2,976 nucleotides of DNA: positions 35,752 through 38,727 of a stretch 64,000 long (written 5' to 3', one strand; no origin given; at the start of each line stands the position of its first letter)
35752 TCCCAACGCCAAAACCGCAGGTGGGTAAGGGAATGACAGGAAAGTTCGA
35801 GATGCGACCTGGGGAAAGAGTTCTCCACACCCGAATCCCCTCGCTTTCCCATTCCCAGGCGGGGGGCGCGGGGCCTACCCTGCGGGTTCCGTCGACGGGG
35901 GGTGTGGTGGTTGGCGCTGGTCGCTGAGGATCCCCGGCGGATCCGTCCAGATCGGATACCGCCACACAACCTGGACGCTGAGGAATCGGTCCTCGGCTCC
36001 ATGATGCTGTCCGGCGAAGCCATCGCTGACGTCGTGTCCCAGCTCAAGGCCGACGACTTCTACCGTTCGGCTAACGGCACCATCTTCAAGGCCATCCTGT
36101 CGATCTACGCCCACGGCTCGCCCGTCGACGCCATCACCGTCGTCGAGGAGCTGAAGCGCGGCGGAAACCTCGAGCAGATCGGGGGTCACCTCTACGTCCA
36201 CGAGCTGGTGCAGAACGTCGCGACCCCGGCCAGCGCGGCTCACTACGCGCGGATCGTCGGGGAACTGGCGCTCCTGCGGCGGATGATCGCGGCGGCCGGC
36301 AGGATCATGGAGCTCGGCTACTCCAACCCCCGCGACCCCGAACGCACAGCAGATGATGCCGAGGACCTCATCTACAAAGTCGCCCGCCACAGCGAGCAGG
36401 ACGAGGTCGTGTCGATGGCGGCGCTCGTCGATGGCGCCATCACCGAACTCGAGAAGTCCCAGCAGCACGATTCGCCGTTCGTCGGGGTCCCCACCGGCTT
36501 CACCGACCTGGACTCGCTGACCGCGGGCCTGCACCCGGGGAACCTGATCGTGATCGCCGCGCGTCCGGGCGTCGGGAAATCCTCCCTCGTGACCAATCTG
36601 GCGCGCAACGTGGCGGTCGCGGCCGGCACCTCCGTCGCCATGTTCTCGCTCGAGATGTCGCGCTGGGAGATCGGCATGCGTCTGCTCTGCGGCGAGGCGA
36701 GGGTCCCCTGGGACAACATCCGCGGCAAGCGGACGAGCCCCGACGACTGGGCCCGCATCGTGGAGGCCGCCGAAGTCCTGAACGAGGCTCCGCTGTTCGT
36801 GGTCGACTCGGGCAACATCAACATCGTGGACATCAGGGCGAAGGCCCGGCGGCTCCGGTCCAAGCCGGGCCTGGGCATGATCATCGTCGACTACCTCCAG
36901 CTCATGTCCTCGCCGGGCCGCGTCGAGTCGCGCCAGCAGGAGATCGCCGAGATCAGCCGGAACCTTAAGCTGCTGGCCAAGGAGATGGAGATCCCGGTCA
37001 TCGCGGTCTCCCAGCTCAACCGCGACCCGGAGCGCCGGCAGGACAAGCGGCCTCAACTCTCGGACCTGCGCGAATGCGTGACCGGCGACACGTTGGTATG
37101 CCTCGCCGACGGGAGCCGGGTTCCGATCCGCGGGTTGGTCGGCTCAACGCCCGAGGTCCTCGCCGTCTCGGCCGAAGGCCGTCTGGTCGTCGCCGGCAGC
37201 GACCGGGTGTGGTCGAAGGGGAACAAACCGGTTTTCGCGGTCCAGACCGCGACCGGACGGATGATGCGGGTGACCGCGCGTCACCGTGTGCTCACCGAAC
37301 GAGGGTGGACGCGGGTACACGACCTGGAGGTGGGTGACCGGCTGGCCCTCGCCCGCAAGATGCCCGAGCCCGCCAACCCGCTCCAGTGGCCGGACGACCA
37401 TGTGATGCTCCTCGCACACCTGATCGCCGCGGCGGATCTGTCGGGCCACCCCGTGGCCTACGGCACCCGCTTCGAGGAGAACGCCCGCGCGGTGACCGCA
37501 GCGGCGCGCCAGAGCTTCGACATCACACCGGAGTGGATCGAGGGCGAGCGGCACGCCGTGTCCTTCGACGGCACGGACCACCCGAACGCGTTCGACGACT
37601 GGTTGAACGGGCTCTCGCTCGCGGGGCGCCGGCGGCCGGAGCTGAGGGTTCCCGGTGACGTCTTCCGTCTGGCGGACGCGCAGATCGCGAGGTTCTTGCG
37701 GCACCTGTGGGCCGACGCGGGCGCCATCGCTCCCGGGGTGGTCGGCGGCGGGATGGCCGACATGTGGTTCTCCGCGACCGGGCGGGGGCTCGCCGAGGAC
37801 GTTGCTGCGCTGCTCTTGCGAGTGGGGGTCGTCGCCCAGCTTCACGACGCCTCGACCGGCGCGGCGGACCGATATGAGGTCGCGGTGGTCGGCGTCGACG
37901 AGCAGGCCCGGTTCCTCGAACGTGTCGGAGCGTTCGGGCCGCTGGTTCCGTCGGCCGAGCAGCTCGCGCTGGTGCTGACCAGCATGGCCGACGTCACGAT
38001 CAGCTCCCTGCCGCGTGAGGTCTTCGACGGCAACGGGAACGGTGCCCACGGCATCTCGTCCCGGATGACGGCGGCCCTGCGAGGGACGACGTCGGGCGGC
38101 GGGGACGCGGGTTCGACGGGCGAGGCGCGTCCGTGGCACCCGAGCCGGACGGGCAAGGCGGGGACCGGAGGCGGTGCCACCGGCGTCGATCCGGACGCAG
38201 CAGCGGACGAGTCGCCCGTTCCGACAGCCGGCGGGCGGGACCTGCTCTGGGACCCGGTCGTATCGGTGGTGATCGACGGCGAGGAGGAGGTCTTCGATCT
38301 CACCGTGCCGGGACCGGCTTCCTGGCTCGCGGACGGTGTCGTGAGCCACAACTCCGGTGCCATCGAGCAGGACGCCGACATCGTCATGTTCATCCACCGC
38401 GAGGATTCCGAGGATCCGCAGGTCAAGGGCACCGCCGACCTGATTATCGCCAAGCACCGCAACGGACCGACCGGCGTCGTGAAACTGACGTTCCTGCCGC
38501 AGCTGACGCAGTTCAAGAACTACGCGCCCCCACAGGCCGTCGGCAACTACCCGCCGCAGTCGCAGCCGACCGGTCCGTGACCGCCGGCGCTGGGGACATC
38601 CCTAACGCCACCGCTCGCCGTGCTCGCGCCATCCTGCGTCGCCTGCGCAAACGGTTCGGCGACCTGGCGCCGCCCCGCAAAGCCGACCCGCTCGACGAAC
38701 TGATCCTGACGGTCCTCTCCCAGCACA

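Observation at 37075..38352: DnaB intein (426 aa) with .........-like endonuclease blocks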

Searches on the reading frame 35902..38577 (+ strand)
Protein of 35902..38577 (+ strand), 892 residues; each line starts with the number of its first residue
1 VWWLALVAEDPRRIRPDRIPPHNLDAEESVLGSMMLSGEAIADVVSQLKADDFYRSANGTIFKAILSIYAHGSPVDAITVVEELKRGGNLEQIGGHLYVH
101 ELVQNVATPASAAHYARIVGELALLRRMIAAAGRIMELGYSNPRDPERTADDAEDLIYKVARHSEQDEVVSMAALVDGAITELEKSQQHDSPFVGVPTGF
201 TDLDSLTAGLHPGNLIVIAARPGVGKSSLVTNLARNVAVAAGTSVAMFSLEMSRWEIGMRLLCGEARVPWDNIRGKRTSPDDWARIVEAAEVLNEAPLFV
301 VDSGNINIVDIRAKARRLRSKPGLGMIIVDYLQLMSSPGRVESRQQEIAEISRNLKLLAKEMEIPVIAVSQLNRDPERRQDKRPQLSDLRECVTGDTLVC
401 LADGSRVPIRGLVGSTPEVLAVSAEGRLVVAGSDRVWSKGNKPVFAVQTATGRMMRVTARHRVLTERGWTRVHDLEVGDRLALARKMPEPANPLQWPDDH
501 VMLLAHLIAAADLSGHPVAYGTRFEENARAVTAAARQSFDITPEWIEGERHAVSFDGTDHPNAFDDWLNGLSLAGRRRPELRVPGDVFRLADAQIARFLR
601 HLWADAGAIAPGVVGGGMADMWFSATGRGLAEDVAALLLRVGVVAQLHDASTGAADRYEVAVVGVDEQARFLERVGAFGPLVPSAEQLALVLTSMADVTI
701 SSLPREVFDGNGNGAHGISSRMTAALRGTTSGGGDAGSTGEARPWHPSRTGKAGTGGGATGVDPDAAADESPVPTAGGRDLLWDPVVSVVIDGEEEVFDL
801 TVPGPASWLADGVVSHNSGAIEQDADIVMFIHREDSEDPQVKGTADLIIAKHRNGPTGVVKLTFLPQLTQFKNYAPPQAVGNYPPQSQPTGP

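Call 3: search_protein_families(library=pfam, proteins=[window:35902-38577:+], max_evalue=0.1)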
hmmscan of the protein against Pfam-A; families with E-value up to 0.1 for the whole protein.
window:35902-38577:+ (892 aa): 7 families
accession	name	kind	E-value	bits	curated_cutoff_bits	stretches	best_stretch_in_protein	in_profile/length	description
PF03796.21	DnaB_C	-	8.1e-95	317.5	27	2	195-392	1-198/255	DnaB-like helicase C terminal domain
PF00772.26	DnaB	-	7.5e-32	109.9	23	1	20-120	2-102/103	DnaB-like helicase N terminal domain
PF14890.11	Intein_splicing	-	2e-14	54.1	35.8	1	400-817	2-155/155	Intein splicing domain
PF13481.12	AAA_25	-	9.1e-14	52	27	1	190-374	9-192/195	AAA domain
PF14528.11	LAGLIDADG_3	-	4.5e-08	33.7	22.5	1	594-676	2-82/82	LAGLIDADG-like domain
PF06745.19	ATPase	-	0.027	14.3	26.6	1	196-254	1-60/231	KaiC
PF13191.12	AAA_16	-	0.058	14.3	32.6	0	214-240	25-51/167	AAA ATPase domain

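Call 4: search_protein_families(library=ncbifam, proteins=[window:35902-38577:+], max_evalue=0.1)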
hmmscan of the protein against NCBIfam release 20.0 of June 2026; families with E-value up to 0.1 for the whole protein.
window:35902-38577:+ (892 aa): 30 families (the best 25 are shown)
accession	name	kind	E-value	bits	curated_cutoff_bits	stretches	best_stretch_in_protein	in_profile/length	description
NF005852.0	PRK07773.1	equivalog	3.5e-244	813.1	780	1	15-875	19-884/886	replicative DNA helicase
TIGR00665.1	DnaB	equivalog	2.2e-148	494.7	385.25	1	20-875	2-434/435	replicative DNA helicase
NF004384.0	PRK05748.1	equivalog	4.1e-138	460.7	525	2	16-392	6-384/452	replicative DNA helicase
NF004109.0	PRK05595.1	equivalog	1.4e-118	396.4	737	2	21-392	9-380/444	replicative DNA helicase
TIGR03600.1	phage_DnaB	exception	4.4e-115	385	498.65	2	23-391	1-372/421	phage replicative helicase, DnaB family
NF006443.0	PRK08760.1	equivalog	6e-113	377.7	741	2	12-392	25-408/476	replicative DNA helicase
NF005424.0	PRK07004.1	equivalog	3.8e-110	368.6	834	2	14-392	9-393/460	replicative DNA helicase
NF006606.0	PRK09165.1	equivalog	5.2e-109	365.1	540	2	18-392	19-412/497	replicative DNA helicase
NF040583.1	dnaB_SPI-7_type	exception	1.5e-107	360.4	655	2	21-392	2-376/434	SPI-7-type island replicative DNA helicase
NF005945.0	PRK08006.1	equivalog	8.1e-107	358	898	2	14-392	21-405/471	replicative DNA helicase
NF006458.0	PRK08840.1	equivalog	1.2e-103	347.3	884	2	18-392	18-398/464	replicative DNA helicase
NF005369.0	PRK06904.1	equivalog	1e-102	344.4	809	2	16-392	21-405/474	replicative DNA helicase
NF006306.0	PRK08506.1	equivalog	1.9e-102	343.4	596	3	22-392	5-371/472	replicative DNA helicase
NF004967.0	PRK06321.1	equivalog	5.9e-93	312.3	751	2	18-392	14-408/472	replicative DNA helicase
NF005240.0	PRK06749.1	subfamily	1.1e-75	255.1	686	2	22-392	4-369/428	replicative DNA helicase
TIGR01445.1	intein_Nterm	domain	1.8e-09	38.4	24.5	1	392-465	1-83/83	intein N-terminal splicing region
TIGR01443.1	intein_Cterm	domain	3.8e-05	23.8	15.6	1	796-818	1-24/24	intein C-terminal splicing region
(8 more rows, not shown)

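Call 53: list_cluster_members(proteins=[window:36001-38577:+])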
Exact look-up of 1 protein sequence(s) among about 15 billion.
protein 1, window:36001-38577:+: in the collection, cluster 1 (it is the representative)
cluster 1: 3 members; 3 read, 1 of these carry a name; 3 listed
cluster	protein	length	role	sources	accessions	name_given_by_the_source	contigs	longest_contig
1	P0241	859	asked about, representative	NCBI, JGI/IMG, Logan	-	-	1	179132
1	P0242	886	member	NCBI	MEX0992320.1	MAG: replicative DNA helicase [Actinomycetota bacterium]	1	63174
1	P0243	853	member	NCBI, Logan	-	-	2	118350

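Call 55: find_encoding_contigs(protein=P0242, flank=3000, max_places=2)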
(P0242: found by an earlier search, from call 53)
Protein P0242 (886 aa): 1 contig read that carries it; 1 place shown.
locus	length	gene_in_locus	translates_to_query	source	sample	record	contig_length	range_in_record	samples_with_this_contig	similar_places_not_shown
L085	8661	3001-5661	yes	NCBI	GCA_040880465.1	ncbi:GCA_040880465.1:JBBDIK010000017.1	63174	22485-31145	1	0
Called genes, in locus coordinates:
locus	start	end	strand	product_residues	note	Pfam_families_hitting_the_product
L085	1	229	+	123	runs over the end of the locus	-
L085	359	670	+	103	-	PF01250:Ribosomal_S6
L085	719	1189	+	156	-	PF00436:SSB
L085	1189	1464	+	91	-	PF01084:Ribosomal_S18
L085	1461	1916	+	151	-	PF01281:Ribosomal_L9_N, PF03948:Ribosomal_L9_C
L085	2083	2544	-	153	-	-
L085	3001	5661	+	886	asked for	PF00772:DnaB, PF03796:DnaB_C, PF13481:AAA_25, PF14890:Intein_splicing, PF14528:LAGLIDADG_3, PF03796:DnaB_C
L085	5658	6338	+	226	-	PF00633:HHH (faint), PF00730:HhH-GPD, PF10576:EndIII_4Fe-2S (weak)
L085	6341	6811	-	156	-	-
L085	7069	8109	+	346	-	PF02885:Glycos_trans_3N, PF00591:Glycos_transf_3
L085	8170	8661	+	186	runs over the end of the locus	PF06559:DCD_N, PF22769:DCD, PF22569:DCD_C, PF00692:dUTPase (weak)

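Call 56: find_encoding_contigs(protein=P0243, flank=3000, max_places=2)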
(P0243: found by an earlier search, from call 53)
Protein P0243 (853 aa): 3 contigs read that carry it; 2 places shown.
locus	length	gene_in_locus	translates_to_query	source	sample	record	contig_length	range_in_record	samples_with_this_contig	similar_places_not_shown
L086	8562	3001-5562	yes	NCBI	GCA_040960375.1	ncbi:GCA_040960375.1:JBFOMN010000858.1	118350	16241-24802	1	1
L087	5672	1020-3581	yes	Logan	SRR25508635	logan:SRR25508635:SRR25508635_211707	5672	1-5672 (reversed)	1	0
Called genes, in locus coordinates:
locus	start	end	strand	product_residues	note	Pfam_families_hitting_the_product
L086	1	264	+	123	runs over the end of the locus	-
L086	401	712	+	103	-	PF01250:Ribosomal_S6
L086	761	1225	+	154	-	PF00436:SSB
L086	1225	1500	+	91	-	PF01084:Ribosomal_S18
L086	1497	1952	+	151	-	PF01281:Ribosomal_L9_N, PF03948:Ribosomal_L9_C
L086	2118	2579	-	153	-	-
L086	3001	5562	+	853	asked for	PF00772:DnaB, PF13481:AAA_25, PF03796:DnaB_C, PF14890:Intein_splicing, PF14528:LAGLIDADG_3, PF03796:DnaB_C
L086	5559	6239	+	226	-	PF00730:HhH-GPD, PF10576:EndIII_4Fe-2S (weak)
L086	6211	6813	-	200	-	-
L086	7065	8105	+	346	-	PF02885:Glycos_trans_3N, PF00591:Glycos_transf_3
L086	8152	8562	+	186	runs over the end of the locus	PF06559:DCD_N, PF22769:DCD, PF22569:DCD_C, PF00692:dUTPase (weak)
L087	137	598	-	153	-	-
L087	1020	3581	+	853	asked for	PF00772:DnaB, PF13481:AAA_25, PF03796:DnaB_C, PF14890:Intein_splicing, PF14528:LAGLIDADG_3, PF03796:DnaB_C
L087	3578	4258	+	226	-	PF00730:HhH-GPD, PF10576:EndIII_4Fe-2S (weak)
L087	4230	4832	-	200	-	-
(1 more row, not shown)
